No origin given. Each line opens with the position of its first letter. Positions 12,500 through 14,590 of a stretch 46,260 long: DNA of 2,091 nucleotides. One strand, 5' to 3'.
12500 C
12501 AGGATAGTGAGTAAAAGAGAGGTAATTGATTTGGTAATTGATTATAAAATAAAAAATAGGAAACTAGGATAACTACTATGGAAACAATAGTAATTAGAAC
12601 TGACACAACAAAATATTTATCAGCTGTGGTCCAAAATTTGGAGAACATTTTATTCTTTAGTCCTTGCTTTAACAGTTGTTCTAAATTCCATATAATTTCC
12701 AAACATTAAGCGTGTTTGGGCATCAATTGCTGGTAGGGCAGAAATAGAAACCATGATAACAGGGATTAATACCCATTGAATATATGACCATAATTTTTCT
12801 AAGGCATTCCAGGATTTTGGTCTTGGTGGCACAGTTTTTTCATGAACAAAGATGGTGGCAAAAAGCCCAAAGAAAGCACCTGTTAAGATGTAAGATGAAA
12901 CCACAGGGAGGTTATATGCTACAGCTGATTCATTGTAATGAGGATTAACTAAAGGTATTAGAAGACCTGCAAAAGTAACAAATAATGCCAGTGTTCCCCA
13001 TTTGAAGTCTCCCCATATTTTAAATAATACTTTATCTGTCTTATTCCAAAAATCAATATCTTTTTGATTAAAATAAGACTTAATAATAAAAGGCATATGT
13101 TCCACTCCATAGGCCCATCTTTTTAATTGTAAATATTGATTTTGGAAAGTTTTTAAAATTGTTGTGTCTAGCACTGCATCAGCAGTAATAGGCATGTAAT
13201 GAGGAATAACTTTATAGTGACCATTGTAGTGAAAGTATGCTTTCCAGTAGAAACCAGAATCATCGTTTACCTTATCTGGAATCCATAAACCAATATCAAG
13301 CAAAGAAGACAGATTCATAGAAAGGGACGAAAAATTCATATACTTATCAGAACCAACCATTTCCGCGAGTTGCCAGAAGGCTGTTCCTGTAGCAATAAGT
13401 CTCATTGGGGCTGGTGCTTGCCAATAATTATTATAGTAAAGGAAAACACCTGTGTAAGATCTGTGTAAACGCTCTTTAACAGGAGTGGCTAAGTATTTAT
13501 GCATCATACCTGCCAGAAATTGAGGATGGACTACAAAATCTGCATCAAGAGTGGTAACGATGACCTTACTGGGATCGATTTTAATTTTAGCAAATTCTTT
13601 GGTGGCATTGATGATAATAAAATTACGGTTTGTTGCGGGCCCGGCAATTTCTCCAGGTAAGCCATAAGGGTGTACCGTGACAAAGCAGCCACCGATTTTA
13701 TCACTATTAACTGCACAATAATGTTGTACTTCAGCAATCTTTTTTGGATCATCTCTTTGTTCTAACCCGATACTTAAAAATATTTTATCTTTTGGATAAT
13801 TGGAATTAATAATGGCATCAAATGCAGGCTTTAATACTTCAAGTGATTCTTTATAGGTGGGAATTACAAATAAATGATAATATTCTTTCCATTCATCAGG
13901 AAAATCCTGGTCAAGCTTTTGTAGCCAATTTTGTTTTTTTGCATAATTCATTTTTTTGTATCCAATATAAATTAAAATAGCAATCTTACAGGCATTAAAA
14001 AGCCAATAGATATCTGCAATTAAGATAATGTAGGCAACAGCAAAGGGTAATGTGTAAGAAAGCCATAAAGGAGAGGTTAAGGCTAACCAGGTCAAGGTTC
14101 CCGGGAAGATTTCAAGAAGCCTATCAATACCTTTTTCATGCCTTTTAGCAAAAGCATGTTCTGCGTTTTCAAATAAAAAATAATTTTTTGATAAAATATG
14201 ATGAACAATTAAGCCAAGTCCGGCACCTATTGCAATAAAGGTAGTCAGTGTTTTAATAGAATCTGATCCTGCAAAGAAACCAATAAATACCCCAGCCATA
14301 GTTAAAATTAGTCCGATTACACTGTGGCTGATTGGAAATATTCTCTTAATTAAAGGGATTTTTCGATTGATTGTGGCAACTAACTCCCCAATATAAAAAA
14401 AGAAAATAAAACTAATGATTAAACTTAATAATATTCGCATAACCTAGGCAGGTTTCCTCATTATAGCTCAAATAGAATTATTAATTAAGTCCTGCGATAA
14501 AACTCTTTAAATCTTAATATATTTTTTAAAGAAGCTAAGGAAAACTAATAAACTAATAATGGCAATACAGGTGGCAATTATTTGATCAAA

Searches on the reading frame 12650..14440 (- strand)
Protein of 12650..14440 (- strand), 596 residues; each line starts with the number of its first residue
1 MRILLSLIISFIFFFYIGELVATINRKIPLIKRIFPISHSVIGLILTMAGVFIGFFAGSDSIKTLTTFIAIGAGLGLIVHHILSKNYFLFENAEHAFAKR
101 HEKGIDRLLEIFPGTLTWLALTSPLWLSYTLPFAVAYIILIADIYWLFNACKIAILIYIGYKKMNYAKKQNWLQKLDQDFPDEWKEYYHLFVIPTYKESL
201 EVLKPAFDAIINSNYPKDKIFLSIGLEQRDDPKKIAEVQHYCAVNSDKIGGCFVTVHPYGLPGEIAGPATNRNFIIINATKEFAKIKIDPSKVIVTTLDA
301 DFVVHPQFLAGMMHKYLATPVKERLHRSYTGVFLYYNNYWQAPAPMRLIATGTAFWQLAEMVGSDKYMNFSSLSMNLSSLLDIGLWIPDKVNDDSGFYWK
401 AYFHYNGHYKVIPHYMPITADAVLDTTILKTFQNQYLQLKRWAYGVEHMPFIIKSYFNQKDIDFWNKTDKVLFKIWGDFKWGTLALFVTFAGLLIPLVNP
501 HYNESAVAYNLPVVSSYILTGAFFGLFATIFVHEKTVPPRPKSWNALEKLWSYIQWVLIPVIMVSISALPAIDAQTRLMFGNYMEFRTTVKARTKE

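Call 79: search_protein_families(library=pfam, proteins=[window:12650-14440:-], max_evalue=0.001)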
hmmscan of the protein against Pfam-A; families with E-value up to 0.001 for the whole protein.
window:12650-14440:- (596 aa): 2 families
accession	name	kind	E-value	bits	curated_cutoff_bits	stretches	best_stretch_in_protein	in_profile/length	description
PF00535.33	Glycos_transf_2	-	0.00014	22.3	23.3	1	192-318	3-105/168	Glycosyl transferase family 2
PF13386.12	DsbD_2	-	0.00071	20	24.9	0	37-108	44-115/199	Cytochrome C biogenesis protein transmembrane region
